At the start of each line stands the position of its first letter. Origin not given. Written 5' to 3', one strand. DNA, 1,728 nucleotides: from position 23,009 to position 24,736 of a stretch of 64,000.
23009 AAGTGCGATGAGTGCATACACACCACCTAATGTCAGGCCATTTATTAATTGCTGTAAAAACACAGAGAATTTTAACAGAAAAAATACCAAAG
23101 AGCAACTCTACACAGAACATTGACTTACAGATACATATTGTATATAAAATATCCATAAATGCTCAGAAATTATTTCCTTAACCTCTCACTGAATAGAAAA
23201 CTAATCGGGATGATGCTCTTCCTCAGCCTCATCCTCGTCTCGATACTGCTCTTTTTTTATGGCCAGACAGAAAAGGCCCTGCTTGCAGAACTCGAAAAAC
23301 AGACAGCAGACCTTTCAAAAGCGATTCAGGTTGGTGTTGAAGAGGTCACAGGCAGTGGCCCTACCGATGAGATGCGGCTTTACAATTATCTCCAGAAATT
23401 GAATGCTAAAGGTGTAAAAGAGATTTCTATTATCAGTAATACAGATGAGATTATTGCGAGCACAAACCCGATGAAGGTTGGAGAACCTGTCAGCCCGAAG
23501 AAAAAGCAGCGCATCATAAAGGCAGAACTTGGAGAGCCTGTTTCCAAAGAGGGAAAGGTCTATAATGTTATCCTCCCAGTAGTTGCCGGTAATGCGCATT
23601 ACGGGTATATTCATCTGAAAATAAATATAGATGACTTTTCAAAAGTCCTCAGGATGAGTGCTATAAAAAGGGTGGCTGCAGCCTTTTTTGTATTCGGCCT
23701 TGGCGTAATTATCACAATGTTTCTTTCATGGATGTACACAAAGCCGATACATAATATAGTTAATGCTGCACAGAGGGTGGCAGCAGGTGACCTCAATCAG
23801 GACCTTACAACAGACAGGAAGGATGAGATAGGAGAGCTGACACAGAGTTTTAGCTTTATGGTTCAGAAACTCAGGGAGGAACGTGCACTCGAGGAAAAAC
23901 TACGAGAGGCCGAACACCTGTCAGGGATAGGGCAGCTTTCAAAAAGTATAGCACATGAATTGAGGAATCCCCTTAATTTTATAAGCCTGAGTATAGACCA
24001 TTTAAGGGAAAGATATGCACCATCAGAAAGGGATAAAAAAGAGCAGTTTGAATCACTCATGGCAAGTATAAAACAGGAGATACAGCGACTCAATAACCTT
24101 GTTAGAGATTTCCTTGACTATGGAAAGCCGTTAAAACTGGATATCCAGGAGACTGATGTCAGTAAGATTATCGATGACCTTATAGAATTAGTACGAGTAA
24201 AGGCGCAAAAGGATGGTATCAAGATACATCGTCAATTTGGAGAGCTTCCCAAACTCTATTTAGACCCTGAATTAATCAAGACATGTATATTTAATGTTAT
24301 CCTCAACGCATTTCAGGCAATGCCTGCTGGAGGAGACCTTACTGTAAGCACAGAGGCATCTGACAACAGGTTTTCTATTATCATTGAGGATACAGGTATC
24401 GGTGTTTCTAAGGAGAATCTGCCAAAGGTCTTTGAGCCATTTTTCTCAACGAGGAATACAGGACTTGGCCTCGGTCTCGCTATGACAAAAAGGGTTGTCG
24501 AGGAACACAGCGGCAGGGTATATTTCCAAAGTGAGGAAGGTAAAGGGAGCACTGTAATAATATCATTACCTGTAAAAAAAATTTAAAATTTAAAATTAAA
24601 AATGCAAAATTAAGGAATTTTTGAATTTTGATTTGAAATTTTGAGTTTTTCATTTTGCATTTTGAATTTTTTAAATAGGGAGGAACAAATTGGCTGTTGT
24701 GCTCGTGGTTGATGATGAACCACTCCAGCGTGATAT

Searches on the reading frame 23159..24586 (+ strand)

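Call 20: search_protein_families(library=pfam, proteins=[window:23159-24586:+])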
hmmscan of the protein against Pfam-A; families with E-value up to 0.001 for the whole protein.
window:23159-24586:+ (475 aa): 3 families
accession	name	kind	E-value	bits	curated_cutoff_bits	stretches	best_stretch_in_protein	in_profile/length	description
PF02518.31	HATPase_c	-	1.2e-24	87.3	26.4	1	369-473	2-110/111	Histidine kinase-, DNA gyrase B-, and HSP90-like ATPase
PF00672.30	HAMP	-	1e-14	55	25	1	194-240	7-53/53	HAMP domain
PF00512.31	HisKA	-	7.8e-14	51.9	26.9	1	258-323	3-62/66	His Kinase A (phospho-acceptor) domain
